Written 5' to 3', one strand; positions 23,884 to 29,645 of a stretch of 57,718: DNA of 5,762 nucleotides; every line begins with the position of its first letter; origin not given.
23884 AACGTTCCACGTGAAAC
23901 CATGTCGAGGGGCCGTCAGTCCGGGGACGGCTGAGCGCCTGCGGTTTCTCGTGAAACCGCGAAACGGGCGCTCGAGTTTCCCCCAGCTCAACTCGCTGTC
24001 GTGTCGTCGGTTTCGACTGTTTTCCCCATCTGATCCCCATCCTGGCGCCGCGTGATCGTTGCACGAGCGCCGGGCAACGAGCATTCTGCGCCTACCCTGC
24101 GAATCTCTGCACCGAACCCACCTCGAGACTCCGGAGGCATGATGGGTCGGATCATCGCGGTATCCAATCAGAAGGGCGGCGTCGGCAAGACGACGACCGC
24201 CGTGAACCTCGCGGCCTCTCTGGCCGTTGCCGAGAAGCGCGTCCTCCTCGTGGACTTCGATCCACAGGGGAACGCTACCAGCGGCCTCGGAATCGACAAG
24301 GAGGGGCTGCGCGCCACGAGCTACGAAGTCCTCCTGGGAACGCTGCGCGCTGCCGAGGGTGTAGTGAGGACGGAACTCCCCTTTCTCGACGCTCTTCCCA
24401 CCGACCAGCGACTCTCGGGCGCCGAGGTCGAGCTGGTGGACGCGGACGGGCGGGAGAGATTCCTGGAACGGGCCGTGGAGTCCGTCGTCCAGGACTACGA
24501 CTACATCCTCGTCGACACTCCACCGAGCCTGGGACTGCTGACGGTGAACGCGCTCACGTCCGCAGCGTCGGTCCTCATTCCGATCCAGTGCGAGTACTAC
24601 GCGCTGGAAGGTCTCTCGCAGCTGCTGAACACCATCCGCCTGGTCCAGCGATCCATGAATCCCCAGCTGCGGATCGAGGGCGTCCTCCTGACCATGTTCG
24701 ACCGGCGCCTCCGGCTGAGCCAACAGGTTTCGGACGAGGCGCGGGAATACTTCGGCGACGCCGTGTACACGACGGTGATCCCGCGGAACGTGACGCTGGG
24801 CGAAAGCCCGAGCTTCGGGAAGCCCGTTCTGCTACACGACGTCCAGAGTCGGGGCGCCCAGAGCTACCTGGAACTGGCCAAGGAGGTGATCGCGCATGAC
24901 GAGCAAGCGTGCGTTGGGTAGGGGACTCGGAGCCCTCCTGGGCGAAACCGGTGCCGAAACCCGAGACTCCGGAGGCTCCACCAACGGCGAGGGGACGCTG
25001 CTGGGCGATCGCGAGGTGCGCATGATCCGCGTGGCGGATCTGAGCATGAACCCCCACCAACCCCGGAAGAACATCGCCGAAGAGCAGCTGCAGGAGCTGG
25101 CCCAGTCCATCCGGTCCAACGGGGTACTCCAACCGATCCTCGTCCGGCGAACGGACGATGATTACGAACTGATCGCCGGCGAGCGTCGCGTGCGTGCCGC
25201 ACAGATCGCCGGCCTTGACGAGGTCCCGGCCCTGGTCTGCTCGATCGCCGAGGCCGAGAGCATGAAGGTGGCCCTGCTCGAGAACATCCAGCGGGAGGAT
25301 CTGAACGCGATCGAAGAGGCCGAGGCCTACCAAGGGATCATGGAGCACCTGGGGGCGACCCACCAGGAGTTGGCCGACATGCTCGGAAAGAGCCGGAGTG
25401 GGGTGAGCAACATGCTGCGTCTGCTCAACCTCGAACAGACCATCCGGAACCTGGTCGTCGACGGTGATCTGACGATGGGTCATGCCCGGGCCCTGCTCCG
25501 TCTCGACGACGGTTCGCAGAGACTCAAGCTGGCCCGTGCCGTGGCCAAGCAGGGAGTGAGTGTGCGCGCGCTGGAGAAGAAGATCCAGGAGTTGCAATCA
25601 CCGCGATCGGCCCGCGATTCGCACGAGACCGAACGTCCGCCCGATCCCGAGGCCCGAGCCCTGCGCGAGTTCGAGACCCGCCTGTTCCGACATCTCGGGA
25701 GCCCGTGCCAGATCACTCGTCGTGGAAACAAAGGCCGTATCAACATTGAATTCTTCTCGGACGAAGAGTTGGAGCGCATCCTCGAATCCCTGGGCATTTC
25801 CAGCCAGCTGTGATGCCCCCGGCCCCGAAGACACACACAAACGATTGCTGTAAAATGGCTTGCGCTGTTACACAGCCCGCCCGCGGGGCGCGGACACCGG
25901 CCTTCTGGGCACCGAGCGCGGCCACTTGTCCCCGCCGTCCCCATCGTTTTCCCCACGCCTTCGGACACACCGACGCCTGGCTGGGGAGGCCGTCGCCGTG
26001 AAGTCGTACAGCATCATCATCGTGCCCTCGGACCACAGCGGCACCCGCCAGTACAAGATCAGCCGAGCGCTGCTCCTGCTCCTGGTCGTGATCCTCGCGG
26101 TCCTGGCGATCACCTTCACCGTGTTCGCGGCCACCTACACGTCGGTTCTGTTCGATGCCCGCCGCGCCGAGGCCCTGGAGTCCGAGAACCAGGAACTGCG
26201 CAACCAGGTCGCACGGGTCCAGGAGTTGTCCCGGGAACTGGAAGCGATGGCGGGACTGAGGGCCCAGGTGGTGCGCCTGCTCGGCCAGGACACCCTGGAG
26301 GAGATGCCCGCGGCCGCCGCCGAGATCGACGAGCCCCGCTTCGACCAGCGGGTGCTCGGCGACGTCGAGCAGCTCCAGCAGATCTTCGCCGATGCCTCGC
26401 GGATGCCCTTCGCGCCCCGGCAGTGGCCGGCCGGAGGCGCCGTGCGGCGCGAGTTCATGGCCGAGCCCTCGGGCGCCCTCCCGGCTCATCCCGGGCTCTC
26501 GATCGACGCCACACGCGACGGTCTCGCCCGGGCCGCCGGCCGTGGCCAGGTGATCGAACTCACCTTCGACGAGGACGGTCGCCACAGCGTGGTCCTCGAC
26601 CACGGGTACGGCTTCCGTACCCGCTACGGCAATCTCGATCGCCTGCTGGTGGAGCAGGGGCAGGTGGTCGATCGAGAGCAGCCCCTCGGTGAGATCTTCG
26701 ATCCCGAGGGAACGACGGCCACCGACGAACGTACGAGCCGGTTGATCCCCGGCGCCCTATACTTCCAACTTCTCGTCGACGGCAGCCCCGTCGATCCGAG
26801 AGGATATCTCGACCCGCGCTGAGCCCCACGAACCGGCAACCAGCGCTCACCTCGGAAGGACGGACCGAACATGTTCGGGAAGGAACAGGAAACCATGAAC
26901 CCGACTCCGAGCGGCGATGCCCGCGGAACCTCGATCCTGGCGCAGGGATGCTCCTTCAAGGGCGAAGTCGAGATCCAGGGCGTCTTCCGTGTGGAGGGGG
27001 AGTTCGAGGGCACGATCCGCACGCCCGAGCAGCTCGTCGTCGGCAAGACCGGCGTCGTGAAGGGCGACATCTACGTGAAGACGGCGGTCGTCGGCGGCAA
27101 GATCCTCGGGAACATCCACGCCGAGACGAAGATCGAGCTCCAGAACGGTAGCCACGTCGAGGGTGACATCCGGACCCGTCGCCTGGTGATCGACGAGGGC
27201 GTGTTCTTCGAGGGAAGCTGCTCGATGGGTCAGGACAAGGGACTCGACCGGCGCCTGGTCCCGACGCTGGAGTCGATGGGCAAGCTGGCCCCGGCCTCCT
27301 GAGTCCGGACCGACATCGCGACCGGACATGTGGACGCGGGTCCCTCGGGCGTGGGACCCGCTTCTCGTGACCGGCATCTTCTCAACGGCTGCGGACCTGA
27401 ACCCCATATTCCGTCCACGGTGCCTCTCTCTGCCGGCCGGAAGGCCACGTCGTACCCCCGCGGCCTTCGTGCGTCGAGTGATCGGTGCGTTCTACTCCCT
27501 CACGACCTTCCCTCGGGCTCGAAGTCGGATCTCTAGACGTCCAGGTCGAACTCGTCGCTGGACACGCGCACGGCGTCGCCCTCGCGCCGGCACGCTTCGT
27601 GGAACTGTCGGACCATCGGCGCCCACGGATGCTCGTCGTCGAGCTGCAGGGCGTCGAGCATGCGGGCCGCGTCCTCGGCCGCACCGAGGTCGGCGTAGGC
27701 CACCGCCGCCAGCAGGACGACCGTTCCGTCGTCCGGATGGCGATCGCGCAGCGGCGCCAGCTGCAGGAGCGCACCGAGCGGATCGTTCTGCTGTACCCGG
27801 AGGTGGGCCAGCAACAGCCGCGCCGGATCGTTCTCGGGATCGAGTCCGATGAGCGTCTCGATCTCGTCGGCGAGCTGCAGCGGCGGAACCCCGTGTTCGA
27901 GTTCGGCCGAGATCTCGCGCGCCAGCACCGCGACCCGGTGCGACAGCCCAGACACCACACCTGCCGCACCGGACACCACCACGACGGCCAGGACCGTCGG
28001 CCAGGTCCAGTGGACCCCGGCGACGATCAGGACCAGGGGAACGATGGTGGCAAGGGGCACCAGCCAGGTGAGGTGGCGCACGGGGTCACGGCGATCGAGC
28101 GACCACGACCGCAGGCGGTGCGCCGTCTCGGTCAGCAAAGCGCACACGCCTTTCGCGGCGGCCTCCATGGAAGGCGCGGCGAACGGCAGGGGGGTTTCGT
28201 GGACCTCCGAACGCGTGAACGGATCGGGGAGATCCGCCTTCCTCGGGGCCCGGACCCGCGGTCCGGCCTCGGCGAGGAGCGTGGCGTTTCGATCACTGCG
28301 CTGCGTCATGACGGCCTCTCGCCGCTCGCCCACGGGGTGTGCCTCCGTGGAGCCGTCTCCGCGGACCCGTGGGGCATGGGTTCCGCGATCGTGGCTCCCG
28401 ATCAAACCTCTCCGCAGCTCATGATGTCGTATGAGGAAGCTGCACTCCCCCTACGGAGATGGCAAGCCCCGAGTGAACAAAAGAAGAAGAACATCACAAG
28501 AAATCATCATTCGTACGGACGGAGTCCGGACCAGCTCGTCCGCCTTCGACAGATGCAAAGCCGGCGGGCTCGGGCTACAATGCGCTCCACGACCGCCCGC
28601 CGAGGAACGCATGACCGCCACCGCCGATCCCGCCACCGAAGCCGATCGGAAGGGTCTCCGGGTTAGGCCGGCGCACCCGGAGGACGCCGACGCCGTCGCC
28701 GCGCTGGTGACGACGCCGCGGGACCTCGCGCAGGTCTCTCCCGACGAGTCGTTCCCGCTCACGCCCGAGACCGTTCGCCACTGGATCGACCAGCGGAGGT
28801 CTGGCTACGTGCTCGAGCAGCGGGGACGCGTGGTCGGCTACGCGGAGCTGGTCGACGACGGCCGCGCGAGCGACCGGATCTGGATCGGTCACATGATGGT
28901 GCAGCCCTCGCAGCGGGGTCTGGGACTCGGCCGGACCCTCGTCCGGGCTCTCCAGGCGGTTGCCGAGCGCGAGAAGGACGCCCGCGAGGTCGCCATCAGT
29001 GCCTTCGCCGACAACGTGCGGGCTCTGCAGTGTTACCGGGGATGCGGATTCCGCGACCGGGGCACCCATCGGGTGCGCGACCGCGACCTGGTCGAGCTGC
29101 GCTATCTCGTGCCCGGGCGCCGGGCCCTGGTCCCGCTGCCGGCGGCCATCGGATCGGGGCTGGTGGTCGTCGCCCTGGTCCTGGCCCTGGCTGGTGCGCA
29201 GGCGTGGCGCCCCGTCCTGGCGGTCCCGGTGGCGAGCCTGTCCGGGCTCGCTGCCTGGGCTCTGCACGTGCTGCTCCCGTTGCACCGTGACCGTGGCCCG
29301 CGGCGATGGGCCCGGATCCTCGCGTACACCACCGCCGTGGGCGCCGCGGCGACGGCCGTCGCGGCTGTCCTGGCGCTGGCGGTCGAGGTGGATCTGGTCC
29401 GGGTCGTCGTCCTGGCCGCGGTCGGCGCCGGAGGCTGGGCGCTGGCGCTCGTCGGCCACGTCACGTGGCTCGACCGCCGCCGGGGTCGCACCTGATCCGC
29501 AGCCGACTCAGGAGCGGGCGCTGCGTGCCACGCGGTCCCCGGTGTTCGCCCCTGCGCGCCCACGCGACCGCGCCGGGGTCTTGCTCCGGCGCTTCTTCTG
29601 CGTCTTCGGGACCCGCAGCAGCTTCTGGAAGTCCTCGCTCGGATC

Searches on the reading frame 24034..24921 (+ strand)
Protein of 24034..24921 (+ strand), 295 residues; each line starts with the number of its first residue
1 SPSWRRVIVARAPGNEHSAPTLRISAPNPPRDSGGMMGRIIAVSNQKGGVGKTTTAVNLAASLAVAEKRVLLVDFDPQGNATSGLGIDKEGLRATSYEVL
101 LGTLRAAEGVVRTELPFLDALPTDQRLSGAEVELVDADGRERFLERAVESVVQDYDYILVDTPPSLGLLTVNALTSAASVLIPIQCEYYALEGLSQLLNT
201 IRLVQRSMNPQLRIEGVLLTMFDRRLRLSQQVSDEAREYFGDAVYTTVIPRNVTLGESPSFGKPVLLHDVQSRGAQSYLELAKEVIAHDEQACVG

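Call 44: search_protein_families(library=pfam, proteins=[window:24034-24921:+], max_evalue=0.000001)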
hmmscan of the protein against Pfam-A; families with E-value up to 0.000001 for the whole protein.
window:24034-24921:+ (295 aa): 7 families
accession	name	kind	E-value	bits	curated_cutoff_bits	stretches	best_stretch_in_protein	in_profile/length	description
PF13614.12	AAA_31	-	1.2e-64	218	27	1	39-214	2-177/177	AAA domain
PF01656.29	CbiA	-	4e-29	101.6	25.4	1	41-265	1-125/125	CobQ/CobB/MinD/ParA nucleotide binding domain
PF10609.15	ParA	-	7.9e-12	45.6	27.1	1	39-82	4-47/246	NUBPL iron-transfer P-loop NTPase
PF09140.17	MipZ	-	3.7e-11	43.3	20.7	1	40-196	2-141/262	ATPase MipZ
PF06564.18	CBP_BcsQ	-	1.8e-09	37.9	21.3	1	40-283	3-231/234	Cellulose biosynthesis protein BcsQ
PF00142.24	Fer4_NifH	-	1.4e-08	35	25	0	46-83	7-44/271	4Fe-4S iron sulfur cluster binding proteins, NifH/frxC family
PF02374.21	ArsA_ATPase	-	6.7e-08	32.5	24.3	0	46-80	8-42/305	Anion-transporting ATPase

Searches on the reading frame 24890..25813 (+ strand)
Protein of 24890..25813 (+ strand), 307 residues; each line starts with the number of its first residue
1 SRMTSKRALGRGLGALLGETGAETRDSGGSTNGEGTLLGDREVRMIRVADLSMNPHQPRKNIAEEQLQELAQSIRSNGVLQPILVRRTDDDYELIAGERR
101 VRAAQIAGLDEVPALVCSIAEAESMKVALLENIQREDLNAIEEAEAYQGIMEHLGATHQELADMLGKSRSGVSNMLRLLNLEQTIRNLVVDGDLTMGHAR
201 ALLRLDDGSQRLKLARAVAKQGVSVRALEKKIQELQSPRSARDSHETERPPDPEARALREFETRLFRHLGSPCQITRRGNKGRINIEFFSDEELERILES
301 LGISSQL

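Call 44: search_protein_families(library=pfam, proteins=[window:24890-25813:+], max_evalue=0.000001)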
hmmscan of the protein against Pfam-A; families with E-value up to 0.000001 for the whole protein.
window:24890-25813:+ (307 aa): 3 families
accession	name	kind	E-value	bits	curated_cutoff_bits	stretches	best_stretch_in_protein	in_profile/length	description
PF17762.8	HTH_ParB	-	2.5e-35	121.1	22.6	1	136-236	1-101/102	ParB HTH domain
PF02195.25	ParB_N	-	5.7e-33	113.3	26.3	1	42-134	2-95/95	ParB N-terminal domain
PF23552.2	ParB_C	-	3.1e-07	30.2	23.8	0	257-301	4-49/50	ParB dimerisation domain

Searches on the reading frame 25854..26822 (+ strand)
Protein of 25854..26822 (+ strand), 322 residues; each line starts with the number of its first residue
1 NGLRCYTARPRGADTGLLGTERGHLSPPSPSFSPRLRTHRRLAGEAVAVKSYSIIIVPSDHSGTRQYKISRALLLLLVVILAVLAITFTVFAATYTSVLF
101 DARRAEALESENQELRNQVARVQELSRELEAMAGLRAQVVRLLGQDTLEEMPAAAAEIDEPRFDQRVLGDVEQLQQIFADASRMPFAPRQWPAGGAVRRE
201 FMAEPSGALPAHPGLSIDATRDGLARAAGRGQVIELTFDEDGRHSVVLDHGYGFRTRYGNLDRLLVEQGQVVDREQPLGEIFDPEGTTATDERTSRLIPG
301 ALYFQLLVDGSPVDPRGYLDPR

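Call 44: search_protein_families(library=pfam, proteins=[window:25854-26822:+], max_evalue=0.000001)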
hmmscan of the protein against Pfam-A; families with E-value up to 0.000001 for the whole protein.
window:25854-26822:+ (322 aa): 1 family
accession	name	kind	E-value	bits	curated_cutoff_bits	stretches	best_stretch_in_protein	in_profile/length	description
PF01551.29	Peptidase_M23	-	1.1e-12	48.4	28.7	1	212-315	3-96/96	Peptidase family M23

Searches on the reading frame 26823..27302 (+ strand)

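Call 44: search_protein_families(library=pfam, proteins=[window:26823-27302:+], max_evalue=0.000001)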
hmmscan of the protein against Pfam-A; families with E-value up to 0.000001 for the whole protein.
window:26823-27302:+ (159 aa): 1 family
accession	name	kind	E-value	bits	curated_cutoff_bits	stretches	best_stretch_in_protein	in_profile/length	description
PF04519.19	Bactofilin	-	1.7e-28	99.2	27.9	1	37-133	1-97/98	Polymer-forming cytoskeletal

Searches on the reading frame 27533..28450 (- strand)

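Call 44: search_protein_families(library=pfam, proteins=[window:27533-28450:-], max_evalue=0.000001)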
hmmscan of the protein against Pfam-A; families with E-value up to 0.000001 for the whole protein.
window:27533-28450:- (305 aa): 0 families

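Call 62: search_protein_families(library=ncbifam, proteins=[window:27533-28450:-], max_evalue=0.0001)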
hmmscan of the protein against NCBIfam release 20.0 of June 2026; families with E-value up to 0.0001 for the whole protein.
window:27533-28450:- (305 aa): 1 family
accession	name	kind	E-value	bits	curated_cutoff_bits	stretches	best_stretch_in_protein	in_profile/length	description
TIGR00540.1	TPR_hemY_coli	hypoth_equivalog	4.1e-05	22.5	142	1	207-269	151-213/385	heme biosynthesis-associated TPR protein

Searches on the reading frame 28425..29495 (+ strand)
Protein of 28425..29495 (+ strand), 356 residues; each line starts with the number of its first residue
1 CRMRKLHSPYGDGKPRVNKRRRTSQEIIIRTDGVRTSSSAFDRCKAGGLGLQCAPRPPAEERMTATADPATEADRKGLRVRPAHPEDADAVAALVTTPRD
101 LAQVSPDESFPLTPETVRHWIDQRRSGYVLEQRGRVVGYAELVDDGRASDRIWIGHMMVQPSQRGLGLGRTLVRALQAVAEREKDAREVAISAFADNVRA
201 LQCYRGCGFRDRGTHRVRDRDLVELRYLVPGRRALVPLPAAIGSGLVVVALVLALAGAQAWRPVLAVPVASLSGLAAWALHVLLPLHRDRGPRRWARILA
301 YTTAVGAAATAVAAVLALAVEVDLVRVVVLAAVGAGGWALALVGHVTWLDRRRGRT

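Call 62: search_protein_families(library=ncbifam, proteins=[window:28425-29495:+], max_evalue=0.0001)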
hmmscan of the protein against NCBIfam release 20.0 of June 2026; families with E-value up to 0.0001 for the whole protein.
window:28425-29495:+ (356 aa): 9 families
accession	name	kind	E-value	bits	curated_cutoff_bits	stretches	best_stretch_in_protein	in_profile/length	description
NF040503.1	resist_ArsN1a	equivalog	7e-10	38.9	170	1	81-216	2-140/159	arsinothricin resistance N-acetyltransferase ArsN1 family A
TIGR01575.1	rimI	equivalog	2e-09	37.7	86.4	1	110-216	16-119/132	ribosomal protein S18-alanine N-acetyltransferase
TIGR03448.1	mycothiol_MshD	equivalog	1.1e-07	31.5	163.1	0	86-180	9-100/294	mycothiol synthase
NF000138.1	AAC_6p_Iz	exception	1.6e-06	28.4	320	1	138-211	60-138/153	aminoglycoside N-acetyltransferase AAC(6')-Iz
NF033074.0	AAC_6p_Ib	exception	9e-06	25.4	400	1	154-223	99-168/184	AAC(6')-Ib family aminoglycoside 6'-N-acetyltransferase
NF000497.1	AAC_6p_Iak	exception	3.1e-05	24.1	325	1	148-211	76-138/153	aminoglycoside N-acetyltransferase AAC(6')-Iak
NF033075.0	AAC_6p_Steno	equivalog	3.1e-05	24.1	290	1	134-211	52-134/148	aminoglycoside 6'-N-acetyltransferase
NF000118.3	AAC_6p_A31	exception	4.5e-05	23.5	385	1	154-232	87-162/172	aminoglycoside N-acetyltransferase AAC(6')-31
NF000225.3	AAC_6p_Strep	exception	8.7e-05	22.5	250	0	157-221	72-136/156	aminoglycoside 6'-N-acetyltransferase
